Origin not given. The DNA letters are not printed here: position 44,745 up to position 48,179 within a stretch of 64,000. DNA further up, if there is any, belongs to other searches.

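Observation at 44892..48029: Member 5 carries a canonical NPCBM (GH98-type carbohydrate-binding) module at its N-terminus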

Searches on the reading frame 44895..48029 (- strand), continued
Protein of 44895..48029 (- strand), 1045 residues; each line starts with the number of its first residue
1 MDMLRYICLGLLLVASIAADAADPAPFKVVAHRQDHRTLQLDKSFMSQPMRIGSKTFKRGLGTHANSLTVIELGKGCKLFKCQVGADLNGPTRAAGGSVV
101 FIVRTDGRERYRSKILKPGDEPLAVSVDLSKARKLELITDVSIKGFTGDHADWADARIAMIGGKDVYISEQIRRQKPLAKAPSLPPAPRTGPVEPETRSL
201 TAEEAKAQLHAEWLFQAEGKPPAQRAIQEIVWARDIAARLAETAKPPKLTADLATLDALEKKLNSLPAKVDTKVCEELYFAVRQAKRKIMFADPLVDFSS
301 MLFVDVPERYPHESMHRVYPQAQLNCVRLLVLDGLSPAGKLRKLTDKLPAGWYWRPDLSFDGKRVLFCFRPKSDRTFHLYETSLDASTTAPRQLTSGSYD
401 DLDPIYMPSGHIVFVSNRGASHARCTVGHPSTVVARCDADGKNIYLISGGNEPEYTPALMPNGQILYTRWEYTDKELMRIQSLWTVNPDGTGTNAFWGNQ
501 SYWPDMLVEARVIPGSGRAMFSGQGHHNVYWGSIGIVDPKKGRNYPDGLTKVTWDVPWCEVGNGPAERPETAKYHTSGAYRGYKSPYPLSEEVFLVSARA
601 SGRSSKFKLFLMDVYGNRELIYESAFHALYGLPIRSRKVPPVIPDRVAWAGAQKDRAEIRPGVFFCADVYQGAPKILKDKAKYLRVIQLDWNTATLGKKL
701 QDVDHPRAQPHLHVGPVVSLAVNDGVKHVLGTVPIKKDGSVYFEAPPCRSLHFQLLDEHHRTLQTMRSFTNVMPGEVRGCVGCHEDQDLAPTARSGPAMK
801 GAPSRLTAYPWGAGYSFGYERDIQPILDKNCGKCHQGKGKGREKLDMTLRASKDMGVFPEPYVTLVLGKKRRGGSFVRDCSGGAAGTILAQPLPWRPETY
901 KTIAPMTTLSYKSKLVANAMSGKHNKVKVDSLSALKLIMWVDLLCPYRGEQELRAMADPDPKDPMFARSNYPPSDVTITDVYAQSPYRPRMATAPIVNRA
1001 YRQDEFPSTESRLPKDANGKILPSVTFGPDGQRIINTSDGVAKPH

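Call 31: find_encoding_contigs(protein=P0015, flank=10000, max_places=2)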
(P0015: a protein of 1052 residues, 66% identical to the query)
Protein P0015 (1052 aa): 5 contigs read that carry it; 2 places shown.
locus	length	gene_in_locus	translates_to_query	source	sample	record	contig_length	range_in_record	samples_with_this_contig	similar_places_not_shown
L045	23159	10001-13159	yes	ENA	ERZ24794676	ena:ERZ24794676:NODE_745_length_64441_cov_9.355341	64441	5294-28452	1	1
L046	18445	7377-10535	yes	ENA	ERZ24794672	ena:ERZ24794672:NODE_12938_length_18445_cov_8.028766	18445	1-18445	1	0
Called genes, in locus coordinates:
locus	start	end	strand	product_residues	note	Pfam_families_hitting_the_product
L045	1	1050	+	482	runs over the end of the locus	PF00884:Sulfatase, PF01663:Phosphodiest (faint), PF16347:SGSH_C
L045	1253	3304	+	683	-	-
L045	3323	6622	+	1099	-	PF17132:Glyco_hydro_106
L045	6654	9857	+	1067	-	PF25788:Ig_Rha78A_N, PF08531:Bac_rhamnosid_N, PF05592:Bac_rhamnosid, PF17389:Bac_rhamnosid6H, PF17390:Bac_rhamnosid_C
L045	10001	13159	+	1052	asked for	PF08305:NPCBM, PF07676:PD40 (weak), PF18582:HZS_alpha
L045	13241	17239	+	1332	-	PF26549:Tricorn_N (faint), PF07676:PD40 (weak), PF03130:HEAT_PBS (faint), PF18582:HZS_alpha, PF13646:HEAT_2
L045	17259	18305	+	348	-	PF23564:EF-hand_FSTL1 (faint), PF00036:EF-hand_1 (faint), PF13202:EF-hand_5 (faint), PF13405:EF-hand_6 (faint), PF13499:EF-hand_7 (faint)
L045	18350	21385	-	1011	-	PF04055:Radical_SAM (faint)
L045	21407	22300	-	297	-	PF00881:Nitroreductase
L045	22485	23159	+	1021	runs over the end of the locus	PF18582:HZS_alpha, PF03781:FGE-sulfatase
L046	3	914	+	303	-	?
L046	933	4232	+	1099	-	PF17132:Glyco_hydro_106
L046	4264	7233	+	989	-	PF25788:Ig_Rha78A_N, PF08531:Bac_rhamnosid_N, PF05592:Bac_rhamnosid, PF17389:Bac_rhamnosid6H, PF17390:Bac_rhamnosid_C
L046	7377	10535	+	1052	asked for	PF08305:NPCBM, PF07676:PD40 (weak), PF18582:HZS_alpha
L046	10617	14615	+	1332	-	PF26549:Tricorn_N (faint), PF07676:PD40 (weak), PF03130:HEAT_PBS (faint), PF18582:HZS_alpha, PF13646:HEAT_2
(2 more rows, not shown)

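Call 38: find_encoding_contigs(protein=P0050, flank=10000, max_places=1)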
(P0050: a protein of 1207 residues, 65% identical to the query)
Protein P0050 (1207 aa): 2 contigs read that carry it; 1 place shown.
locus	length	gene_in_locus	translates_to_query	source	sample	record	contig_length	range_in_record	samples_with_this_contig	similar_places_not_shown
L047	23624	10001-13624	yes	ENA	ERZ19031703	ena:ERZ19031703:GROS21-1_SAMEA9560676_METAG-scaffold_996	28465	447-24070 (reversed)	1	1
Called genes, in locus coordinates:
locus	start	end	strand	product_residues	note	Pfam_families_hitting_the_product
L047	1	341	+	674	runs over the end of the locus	-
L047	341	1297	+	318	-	PF17432:DUF3458_C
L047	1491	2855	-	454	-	PF00344:SecY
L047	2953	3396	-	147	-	PF00828:Ribosomal_L27A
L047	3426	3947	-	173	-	PF00333:Ribosomal_S5, PF03719:Ribosomal_S5_C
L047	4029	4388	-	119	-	PF00861:Ribosomal_L18p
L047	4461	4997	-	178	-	PF00347:Ribosomal_L6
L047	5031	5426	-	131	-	PF00410:Ribosomal_S8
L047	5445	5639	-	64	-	PF00253:Ribosomal_S14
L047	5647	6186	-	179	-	PF00281:Ribosomal_L5, PF00673:Ribosomal_L5_C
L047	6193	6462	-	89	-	PF00467:KOW (weak), PF17136:ribosomal_L24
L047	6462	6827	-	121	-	PF00238:Ribosomal_L14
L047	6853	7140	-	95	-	PF00366:Ribosomal_S17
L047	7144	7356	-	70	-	PF00831:Ribosomal_L29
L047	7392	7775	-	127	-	PF00252:Ribosomal_L16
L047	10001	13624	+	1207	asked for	PF07676:PD40 (faint), PF18582:HZS_alpha, PF04616:Glyco_hydro_43 (faint)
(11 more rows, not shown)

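Call 39: predict_structure(alignment_id=A2)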
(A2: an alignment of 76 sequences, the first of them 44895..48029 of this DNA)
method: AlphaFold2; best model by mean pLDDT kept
length: 1045 residues; sequences in the alignment: 76
mean_pLDDT: 89.2   pTM: 0.83
mean pLDDT of the five models: 89.2, 89.1, 88.0, 86.8, 86.4
residues with pLDDT >= 90: 704; 70-90: 252; 50-70: 65; < 50: 24
segments of 3 or more residues with pLDDT < 50: 1-11, 16-21
pLDDT, mean of each block of 10 residues (from residue 1): 41 47 80 85 91 95 92 95 93 79 96 92 97 95 63 96 94 86 56 89 97 97 97 98 97 98 94 97 98 98 93 79 91 98 94 96 97 93 85 96 98 94 72 96 94 91 95 65 94 89 91 96 92 95 92 95 94 95 97 98 88 98 97 97 94 92 91 86 95 84 86 75 84 94 94 95 89 90 61 69 95 95 96 92 91 92 93 84 89 80 89 95 87 97 94 93 80 68 80 93 94 92 93 85 58
secondary structure, 60 per line:
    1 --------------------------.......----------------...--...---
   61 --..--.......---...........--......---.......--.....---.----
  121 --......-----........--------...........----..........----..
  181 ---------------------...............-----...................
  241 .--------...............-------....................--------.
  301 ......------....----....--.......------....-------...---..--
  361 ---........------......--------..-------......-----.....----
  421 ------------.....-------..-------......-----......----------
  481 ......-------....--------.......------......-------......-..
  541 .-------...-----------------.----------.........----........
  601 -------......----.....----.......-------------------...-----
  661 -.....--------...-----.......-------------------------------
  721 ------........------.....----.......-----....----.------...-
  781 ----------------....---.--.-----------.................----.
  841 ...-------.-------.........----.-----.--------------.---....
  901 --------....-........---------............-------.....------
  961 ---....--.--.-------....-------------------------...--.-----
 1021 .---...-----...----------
elements in order (helices of 4 or more, strands of 3 or more residues): E27-33 E50-52 E55-57 E67-73 E77-87 H90-95 E99-105 E108-112 E123-128 E134-141 E150-160 E165-167 H168-174 H202-216 H222-241 H250-264 H272-291 E300-306 H313-316 H321-324 E327-333 E340-343 E351-353 E364-371 E378-383 E401-406 E412-416 E433-437 E454-459 E465-470 E481-486 E494-497 E506-512 E519-524 E532-537 E549-551 E580-588 E593-600 E608-613 E618-622 E627-633 E662-666 E683-689 E727-734 E741-745 E750-756 E762-765 E777-779 H797-800 H819-835 H840-843 H860-867 H897-900 H909-912 H914-921 H931-942 H950-954 H964-967 H981-984 E1025-1027 E1033-1035

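Call 41: fold_search(model_id=the predicted structure, library=pdb)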
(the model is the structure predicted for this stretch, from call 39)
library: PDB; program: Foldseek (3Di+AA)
matches with E <= 10: 1142; with E <= 0.001: 138
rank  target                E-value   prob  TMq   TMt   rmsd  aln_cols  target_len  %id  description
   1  5c2v_A                7.5e-27  1.00  0.45  0.59   6.5       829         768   15  Kuenenia stuttgartiensis Hydrazine Synthase (released 2015-10-14)
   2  5c2v_D                2.5e-26  1.00  0.46  0.60   5.9       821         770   16  Kuenenia stuttgartiensis Hydrazine Synthase (released 2015-10-14)
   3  7jrm                  4.5e-11  1.00  0.12  0.28  17.3       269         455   14  The structure of CBM51-2 and INT domains from Clostridium perfringens ZmpB (released 2021-02-03)
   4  7js4                  1.9e-10  1.00  0.12  0.13   1.6       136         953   26  The structure of the M60 catalytic domain with the CBM51-1 and CBM51-2 domains from Clostridium perfringens ZmpB (released 2021-02-03)
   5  7jrl                  3.2e-10  1.00  0.13  0.28  18.5       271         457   15  The structure of CBM51-2 in complex with GlcNAc and INT domains from Clostridium perfringens ZmpB (released 2021-02-03)
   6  8feb                  9.0e-10  1.00  0.20  0.38  15.5       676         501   11  Crystal Structure of Porphyromonas gingivalis Sialidase (PG_0352) (released 2023-10-04)
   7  8pvs_A                1.3e-09  1.00  0.12  0.17   3.8       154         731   25  Targeting extended blood antigens by Akkermansia muciniphila enzymes unveils a missing link for generating universal d (released 2024-02-28)
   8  7mx5_A                1.3e-09  1.00  0.21  0.51   9.4       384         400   10  Crystal structure of TolB from Acinetobacter baumannii (released 2021-05-26)
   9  2vmi                  3.3e-09  1.00  0.11  0.77   2.5       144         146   21  The structure of seleno-methionine labelled CBM51 from Clostridium perfringens GH95 (released 2008-02-19)
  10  2vmg                  3.5e-09  1.00  0.12  0.79   2.2       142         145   20  The structure of CBM51 from Clostridium perfringens GH95 in complex with methyl-galactose (released 2008-02-19)
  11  9g8h_A                6.0e-09  1.00  0.16  0.24  23.2       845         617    9  Crystal structure of a galactose oxidase in complex with galactose (released 2025-08-06)
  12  8wt1_C                1.3e-08  1.00  0.19  0.28   9.6       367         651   15  Crystal structure of S9 carboxypeptidase from Geobacillus sterothermophilus (released 2024-03-13)
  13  2vmh                  3.1e-08  1.00  0.12  0.79   2.2       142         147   20  The structure of CBM51 from Clostridium perfringens GH95 (released 2008-02-19)
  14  5yzo_A                3.6e-08  1.00  0.20  0.31   9.6       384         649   12  Crystal structure of S9 peptidase mutant (S514A) from Deinococcus radiodurans R1 (released 2018-11-14)
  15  8ttq_A                4.0e-08  1.00  0.19  0.30  20.2       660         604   10  Cryo-EM structure of the inner MKLN1 dimer from an autoinhibited MKLN1 tetramer (released 2024-09-11)
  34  1gof                  1.3e-06  1.00  0.18  0.26  24.6       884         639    7  NOVEL THIOETHER BOND REVEALED BY A 1.7 ANGSTROMS CRYSTAL STRUCTURE OF GALACTOSE OXIDASE (released 1994-01-31)
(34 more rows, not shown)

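Call 48: search_solved_structures(query=A2, max_evalue=0.001, show_alignments=1)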
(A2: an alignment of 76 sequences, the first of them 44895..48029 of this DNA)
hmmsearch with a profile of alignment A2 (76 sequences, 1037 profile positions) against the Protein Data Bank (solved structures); distinct sequences matched with E-value up to 0.001: 7.
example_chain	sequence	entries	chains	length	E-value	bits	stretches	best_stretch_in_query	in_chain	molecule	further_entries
5c2v_A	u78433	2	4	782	7.2e-30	106.8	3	569-777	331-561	HYDRAZINE SYNTHASE ALPHA SUBUNIT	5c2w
7js4_A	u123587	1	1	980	6.5e-11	44.1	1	53-169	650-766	F5/8 type C domain protein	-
7jrm_A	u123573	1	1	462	2e-05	25.9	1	48-186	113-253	F5/8 type C domain protein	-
7jrl_A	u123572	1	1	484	2.3e-05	25.7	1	48-186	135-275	F5/8 type C domain protein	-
2ojh_A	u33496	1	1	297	9.7e-05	23.6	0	361-412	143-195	Uncharacterized protein Atu1656/AGR_C_3050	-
2vmg_A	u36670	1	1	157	0.00073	20.7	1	36-155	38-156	FIBRONECTIN TYPE III DOMAIN PROTEIN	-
2vmh_A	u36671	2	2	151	0.00077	20.7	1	39-155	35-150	FIBRONECTIN TYPE III DOMAIN PROTEIN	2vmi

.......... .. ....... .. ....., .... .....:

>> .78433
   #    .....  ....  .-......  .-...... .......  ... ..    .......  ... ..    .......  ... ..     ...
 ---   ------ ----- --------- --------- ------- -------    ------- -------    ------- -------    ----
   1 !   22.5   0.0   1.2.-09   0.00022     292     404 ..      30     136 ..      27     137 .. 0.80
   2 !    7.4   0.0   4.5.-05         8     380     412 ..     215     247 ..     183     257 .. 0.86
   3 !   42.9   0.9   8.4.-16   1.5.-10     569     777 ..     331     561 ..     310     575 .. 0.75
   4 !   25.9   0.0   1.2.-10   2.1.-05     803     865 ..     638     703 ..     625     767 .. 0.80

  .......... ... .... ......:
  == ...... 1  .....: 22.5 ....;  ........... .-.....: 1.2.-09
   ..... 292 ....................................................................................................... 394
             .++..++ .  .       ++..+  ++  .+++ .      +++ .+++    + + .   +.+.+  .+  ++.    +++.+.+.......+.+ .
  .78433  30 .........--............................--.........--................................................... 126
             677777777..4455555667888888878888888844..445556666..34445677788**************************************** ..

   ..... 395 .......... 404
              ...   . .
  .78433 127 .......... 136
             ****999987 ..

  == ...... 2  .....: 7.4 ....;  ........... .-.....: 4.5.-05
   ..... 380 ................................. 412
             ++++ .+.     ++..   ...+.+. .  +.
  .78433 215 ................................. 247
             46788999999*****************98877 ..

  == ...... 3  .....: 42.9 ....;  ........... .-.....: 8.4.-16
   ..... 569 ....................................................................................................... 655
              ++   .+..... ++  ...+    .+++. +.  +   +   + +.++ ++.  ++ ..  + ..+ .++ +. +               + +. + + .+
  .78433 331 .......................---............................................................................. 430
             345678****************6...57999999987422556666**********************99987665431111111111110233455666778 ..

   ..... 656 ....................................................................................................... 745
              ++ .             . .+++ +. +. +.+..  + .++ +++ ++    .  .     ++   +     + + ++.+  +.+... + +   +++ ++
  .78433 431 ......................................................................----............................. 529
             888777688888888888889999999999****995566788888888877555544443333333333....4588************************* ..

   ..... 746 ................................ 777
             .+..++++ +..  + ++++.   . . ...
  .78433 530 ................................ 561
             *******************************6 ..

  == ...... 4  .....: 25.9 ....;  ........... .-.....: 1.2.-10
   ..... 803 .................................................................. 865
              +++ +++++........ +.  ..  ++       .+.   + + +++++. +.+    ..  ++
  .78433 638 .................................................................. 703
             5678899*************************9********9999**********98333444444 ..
